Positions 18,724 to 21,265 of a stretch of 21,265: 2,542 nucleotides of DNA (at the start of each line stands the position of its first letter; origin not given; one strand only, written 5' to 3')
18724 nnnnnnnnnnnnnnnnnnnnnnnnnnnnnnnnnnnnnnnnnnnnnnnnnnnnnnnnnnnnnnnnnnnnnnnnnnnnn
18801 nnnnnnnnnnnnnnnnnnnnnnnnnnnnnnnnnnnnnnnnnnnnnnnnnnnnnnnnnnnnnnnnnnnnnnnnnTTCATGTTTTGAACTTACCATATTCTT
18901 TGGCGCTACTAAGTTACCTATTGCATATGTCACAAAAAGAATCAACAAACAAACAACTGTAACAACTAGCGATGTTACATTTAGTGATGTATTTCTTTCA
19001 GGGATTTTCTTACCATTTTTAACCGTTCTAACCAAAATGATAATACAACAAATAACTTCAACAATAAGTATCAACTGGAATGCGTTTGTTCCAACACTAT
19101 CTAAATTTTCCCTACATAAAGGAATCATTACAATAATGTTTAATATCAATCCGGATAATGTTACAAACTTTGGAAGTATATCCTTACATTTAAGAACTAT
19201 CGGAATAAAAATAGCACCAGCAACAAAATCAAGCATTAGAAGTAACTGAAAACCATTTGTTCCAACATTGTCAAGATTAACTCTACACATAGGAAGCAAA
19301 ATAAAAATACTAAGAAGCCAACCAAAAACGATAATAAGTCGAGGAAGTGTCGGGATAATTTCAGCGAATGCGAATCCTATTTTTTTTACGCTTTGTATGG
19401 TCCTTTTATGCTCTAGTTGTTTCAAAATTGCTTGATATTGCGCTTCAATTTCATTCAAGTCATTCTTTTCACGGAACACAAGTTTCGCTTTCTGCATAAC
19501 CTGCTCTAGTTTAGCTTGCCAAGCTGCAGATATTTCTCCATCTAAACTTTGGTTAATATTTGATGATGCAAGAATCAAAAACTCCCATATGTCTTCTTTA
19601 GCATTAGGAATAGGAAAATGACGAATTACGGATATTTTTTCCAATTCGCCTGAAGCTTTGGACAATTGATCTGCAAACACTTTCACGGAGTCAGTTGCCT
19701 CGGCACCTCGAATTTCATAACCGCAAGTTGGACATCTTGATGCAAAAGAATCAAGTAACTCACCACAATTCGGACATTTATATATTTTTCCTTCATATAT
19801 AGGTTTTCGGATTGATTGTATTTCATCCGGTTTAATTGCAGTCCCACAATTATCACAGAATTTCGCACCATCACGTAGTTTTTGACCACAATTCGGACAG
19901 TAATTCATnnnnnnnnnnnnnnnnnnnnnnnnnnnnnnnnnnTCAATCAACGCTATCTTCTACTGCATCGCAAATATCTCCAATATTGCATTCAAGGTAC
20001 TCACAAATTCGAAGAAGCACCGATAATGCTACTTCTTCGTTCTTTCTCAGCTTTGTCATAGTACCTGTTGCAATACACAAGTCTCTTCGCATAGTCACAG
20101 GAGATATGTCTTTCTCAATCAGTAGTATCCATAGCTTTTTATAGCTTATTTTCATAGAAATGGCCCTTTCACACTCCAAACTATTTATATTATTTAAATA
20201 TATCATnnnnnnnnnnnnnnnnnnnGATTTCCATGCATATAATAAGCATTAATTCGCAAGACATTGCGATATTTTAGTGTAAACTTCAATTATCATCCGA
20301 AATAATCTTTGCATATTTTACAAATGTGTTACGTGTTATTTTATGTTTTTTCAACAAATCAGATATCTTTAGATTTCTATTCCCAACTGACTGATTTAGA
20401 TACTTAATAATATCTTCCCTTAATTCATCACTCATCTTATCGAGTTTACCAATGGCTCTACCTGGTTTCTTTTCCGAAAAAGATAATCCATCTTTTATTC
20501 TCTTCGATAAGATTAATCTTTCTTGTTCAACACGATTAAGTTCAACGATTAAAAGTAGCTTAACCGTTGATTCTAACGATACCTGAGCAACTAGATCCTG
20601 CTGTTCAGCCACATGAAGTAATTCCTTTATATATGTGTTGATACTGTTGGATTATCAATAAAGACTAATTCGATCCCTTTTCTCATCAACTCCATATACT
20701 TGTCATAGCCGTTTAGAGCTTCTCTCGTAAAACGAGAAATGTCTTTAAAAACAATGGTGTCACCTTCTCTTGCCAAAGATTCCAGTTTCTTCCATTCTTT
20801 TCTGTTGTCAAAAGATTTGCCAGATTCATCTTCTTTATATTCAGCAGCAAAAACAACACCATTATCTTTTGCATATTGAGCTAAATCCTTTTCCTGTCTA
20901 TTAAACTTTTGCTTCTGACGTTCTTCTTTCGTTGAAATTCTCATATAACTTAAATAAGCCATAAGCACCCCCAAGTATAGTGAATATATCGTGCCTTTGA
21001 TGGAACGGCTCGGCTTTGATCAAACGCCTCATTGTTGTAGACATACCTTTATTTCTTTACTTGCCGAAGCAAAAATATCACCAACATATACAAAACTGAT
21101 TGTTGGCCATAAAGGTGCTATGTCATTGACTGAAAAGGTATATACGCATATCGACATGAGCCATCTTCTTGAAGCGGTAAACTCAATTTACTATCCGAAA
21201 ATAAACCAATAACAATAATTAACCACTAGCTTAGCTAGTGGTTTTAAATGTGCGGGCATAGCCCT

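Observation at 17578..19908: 776-aa protein with an inside-out architecture: cytoplasmic double zinc ribbon, duplicated TM hairpin, duplicated extracellular domain, BspA-LRR tip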

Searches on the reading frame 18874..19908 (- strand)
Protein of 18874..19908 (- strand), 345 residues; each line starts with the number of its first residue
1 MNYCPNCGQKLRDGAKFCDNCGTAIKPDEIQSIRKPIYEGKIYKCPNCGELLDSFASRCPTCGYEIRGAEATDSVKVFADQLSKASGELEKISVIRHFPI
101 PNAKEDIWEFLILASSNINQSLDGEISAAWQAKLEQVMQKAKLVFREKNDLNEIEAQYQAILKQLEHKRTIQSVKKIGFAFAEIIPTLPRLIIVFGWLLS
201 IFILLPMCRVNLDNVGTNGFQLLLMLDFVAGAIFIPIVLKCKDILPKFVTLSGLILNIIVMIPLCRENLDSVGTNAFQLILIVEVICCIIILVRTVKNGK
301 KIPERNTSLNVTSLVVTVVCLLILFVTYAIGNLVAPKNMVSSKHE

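Call 51: predict_structure(alignment_id=A2)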
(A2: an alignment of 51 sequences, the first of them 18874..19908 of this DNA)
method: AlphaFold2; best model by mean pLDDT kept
length: 345 residues; sequences in the alignment: 51
mean_pLDDT: 81.3   pTM: 0.57
mean pLDDT of the five models: 81.3, 80.3, 79.5, 77.2, 76.2
residues with pLDDT >= 90: 125; 70-90: 155; 50-70: 45; < 50: 20
segments of 3 or more residues with pLDDT < 50: 30-40, 339-345
pLDDT, mean of each block of 10 residues (from residue 1): 73 79 69 41 65 61 60 80 87 88 83 85 83 92 88 92 88 80 86 96 91 80 96 94 89 95 81 84 95 87 62 91 95 71 41
secondary structure, 60 per line:
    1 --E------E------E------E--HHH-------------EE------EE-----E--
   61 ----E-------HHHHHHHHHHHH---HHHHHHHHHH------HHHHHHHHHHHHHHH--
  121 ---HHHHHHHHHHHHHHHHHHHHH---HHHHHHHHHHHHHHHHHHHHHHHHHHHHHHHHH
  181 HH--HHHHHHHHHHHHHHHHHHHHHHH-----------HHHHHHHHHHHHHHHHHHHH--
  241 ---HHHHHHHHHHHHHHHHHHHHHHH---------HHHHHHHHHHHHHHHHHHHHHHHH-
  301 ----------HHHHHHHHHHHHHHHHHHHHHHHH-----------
elements in order: H73-84 H88-97 H104-118 H124-144 H148-182 H185-207 H219-238 H244-266 H276-299 H311-334

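Call 55: search_protein_representatives(protein=window:18874-19713:-)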
Query: 280 residues. Proteins with E-value up to 0.001 (for the whole library): 1073; up to 1e-10: 281; up to 1e-30: 27. The best 150 are listed.
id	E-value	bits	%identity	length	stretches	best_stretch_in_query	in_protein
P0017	2.6e-118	410.9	69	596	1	1-270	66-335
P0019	2.3e-82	293.1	49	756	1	1-271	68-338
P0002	6.5e-77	275.2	100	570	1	142-280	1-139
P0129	1.4e-74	267.7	49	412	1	1-267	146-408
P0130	3.9e-74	266.2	46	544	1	1-271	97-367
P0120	3.1e-70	253.4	45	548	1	1-273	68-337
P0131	6.3e-70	252.4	46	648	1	2-266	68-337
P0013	9.9e-63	228.8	38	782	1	1-277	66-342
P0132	2.0e-59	218.0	43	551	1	2-272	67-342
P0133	1.5e-56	208.5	43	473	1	1-233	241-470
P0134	2.0e-56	208.1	40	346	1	1-267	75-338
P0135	1.1e-53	199.2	50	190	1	46-232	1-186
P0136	6.0e-52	193.4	38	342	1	1-267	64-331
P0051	3.5e-48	181.1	44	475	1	54-268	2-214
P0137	4.5e-48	180.7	39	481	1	46-267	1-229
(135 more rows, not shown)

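Call 63: fold_search(model_id=the predicted structure, library=pdb)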
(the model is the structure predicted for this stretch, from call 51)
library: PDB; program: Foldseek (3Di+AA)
matches with E <= 10: 288; with E <= 0.001: 0
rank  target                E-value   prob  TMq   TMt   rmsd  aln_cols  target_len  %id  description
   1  9lvb_A                3.0e-01  0.14  0.14  0.11  20.1       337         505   10  IAA-free AUX1 (released 2025-07-23)
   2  6w2v_B                4.5e-01  0.63  0.23  0.34  24.6       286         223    9  Junction 23, DHR14-DHR18 (released 2020-04-15)
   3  9qpq_I                6.1e-01  0.25  0.19  0.20  16.9       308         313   13  The structure of the COPI leaf bound to GOLPH3 (released 2025-10-22)
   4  7bu7_A                9.3e-01  0.14  0.17  0.14  16.7       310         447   10  Structure of human beta1 adrenergic receptor bound to BI-167107 and nanobody 6B9 (released 2020-12-02)
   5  6hdc_B                1.0e+00  0.08  0.11  0.15  29.5       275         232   11  Crystal structure of the potassium channel MtTMEM175 T38A variant in complex with a Nanobody-MBP fusion protein (released 2019-08-28)
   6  9qws_A                1.1e+00  0.13  0.16  0.07  23.5       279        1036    8  Cryo-EM structure of the human UBR4/KCMF1/CALM1 complex (C-term dimer interface focused refinement) (released 2025-09-03)
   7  6u1s_A                1.1e+00  0.14  0.16  0.17  18.1       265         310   14  Cryo-EM structure of a de novo designed 16-helix transmembrane nanopore, TMHC8_R. (released 2020-08-19)
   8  9grx_D                1.1e+00  0.10  0.15  0.12  25.9       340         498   14  NDH-PSI-LHCI supercomplex from S. oleracea (released 2025-02-12)
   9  9lm8                  1.2e+00  0.09  0.14  0.12  19.4       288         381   11  Crystal structure of bvFP-Pfr21 (released 2026-01-28)
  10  6w2v_A                1.4e+00  0.16  0.15  0.23  24.1       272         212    9  Junction 23, DHR14-DHR18 (released 2020-04-15)
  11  7nmz_AA               1.4e+00  0.08  0.12  0.17  27.2       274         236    9  Structure of 14-3-3 eta in complex with Nedd4-2(335-455) containing two 14-3-3 binding motifs Ser342 and Ser448 (released 2021-07-21)
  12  7z8i_m                1.5e+00  0.10  0.15  0.09  30.9       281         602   12  The barbed end complex of dynactin bound to BICDR1 and the cytoplasmic dynein tails (A2, B1, B2) (released 2022-08-17)
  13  6uw4_A                1.5e+00  0.10  0.15  0.10  27.7       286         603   15  Cryo-EM structure of human TRPV3 determined in lipid nanodisc (released 2020-07-01)
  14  2yfb_A                1.5e+00  0.12  0.16  0.21  20.4       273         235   12  X-ray structure of McpS ligand binding domain in complex with succinate (released 2012-04-18)
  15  3uum_A                1.6e+00  0.30  0.15  0.35  16.4       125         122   14  Crystal Structure of N-terminal first spectrin repeat of utrophin (released 2012-09-19)
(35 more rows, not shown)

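Call 66: find_related_loci(query=A4, collection=metagenome_contigs, flank=7000)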
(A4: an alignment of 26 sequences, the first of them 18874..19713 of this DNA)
Query A4 (280 aa) in metagenome_contigs; peptide patterns used: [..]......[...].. (x = any residue, [..] = any of these).
600 stretches matched a pattern (row limit reached: there are more); 323 encode a relative of the query (tblastn E <= 1e-3); the best 80 are kept; 80 distinct loci.
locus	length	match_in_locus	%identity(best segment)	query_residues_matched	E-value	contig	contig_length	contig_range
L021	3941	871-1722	48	1-280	4e-89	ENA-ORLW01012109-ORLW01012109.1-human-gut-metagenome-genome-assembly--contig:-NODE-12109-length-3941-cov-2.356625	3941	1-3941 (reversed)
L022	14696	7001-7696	41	1-236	1e-52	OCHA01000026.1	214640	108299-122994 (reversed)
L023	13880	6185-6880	40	1-236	2e-52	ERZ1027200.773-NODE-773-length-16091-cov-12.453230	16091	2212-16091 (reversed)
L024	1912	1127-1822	41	1-236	2e-53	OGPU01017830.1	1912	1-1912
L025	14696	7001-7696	41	1-236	2e-52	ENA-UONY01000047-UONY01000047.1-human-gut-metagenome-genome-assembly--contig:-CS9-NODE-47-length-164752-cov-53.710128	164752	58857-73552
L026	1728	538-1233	41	1-236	1e-53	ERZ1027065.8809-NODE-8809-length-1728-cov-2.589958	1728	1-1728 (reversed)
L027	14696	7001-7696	40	1-236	4e-52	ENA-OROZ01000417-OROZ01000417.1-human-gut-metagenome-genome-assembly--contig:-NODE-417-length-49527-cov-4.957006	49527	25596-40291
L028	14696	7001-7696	40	1-236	4e-52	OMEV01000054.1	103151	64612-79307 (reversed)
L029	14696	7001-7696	40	1-236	6e-52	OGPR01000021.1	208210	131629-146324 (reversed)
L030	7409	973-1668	40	1-236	4e-52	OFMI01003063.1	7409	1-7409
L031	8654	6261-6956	40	1-236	5e-52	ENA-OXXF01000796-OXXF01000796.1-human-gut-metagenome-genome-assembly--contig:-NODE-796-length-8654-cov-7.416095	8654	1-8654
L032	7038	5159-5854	40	1-236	5e-52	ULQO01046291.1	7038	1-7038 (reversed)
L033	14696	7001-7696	40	1-236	5e-52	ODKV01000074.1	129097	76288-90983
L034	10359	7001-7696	40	1-236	5e-52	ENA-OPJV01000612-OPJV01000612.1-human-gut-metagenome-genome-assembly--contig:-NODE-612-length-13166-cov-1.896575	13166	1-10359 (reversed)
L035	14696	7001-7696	40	1-236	4e-52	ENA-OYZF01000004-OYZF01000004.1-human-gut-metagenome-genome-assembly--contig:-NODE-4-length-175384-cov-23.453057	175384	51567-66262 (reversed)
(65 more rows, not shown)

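Call 67: find_related_loci(query=A4, collection=viral_contigs, flank=7000)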
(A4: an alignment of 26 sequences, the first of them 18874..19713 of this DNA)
Query A4 (280 aa) in viral_contigs; peptide patterns used: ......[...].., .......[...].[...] (x = any residue, [..] = any of these).
182 stretches matched a pattern; 2 encode a relative of the query (tblastn E <= 1e-3); 2 distinct loci.
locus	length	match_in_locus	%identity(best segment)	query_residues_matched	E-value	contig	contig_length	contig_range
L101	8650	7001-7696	40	1-236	1e-53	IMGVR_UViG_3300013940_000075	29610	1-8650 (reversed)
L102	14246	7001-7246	35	25-106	1e-14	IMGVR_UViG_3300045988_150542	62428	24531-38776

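Call 82: search_dna_similar(query=window:18874-19908:-, collection=phages, mode=protein, max_rows=10)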
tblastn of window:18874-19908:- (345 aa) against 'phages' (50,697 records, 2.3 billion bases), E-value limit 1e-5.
Records with a match: 1; places in all: 1; records where one place covers at least 80% of the query: 0.
Best place of each record, by identity: <60% 1.
By first word of the organism name: Bacteriophage 1.
By host as written in the record: - 1.
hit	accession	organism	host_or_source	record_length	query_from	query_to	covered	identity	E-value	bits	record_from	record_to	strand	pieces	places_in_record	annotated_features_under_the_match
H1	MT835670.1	Bacteriophage sp.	human fecal samples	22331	1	273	79%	41.3%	4e-67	234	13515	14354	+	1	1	record has no annotation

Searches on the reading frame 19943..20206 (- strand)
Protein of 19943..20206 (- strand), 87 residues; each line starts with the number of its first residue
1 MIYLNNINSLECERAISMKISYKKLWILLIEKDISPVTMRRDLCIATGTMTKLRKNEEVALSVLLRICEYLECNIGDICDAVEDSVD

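Call 3: search_protein_families(library=pfam, proteins=[window:19943-20206:-], max_evalue=0.1)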
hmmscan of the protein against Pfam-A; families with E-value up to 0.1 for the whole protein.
window:19943-20206:- (87 aa): 1 family
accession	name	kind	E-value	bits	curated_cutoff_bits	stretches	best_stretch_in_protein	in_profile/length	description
PF13443.12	HTH_26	-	4.7e-16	59.2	22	1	24-84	1-63/63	Cro/C1-type HTH DNA-binding domain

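Call 11: search_protein_families(library=padloc, proteins=[window:19943-20206:-], max_evalue=0.01)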
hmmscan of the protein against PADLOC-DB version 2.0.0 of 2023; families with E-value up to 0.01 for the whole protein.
window:19943-20206:- (87 aa): 1 family
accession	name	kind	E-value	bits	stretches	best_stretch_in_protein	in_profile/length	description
PDLC00420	ThsB1|ThsB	-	0.0042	14.3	1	11-84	45-117/319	TIR-like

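Call 20: search_protein_families(library=ncbifam, proteins=[window:19943-20206:-], max_evalue=0.01)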
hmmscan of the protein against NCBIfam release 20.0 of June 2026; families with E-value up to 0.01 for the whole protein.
window:19943-20206:- (87 aa): 1 family
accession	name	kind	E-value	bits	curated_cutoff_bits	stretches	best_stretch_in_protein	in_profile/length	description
NF000090.1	trans_reg_VanU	equivalog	1.9e-20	72.9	150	1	18-85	1-68/75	glycopeptide resistance transcriptional regulator VanU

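Call 84: search_protein_families(library=phrogs, proteins=[window:19943-20206:-], max_evalue=0.001)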
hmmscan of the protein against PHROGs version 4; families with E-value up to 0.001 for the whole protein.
window:19943-20206:- (87 aa): 0 families

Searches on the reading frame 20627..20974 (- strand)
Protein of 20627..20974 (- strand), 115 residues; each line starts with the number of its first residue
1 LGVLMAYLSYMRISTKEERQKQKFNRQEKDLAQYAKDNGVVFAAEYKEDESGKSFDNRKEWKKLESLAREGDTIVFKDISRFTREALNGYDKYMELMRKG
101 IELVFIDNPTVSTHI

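Call 11: search_protein_families(library=padloc, proteins=[window:20627-20974:-], max_evalue=0.01)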
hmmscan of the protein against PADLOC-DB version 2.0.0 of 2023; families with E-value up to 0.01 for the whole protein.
window:20627-20974:- (115 aa): 0 families

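Call 16: search_protein_families(library=pfam, proteins=[window:20627-20974:-], max_evalue=0.001)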
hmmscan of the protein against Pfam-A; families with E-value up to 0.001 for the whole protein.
window:20627-20974:- (115 aa): 1 family
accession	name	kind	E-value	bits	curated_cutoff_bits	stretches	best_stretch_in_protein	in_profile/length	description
PF00239.26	Resolvase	-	2.5e-19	70.2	23.3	1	9-108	3-101/145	Resolvase, N terminal domain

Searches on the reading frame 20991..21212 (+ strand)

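Call 16: search_protein_families(library=pfam, proteins=[window:20991-21212:+], max_evalue=0.001)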
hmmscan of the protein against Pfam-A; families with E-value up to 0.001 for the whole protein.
window:20991-21212:+ (73 aa): 1 family
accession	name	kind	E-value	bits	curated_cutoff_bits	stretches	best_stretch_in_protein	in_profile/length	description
PF00589.27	Phage_integrase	-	0.00085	19.6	27.1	1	11-57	127-171/172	Phage integrase family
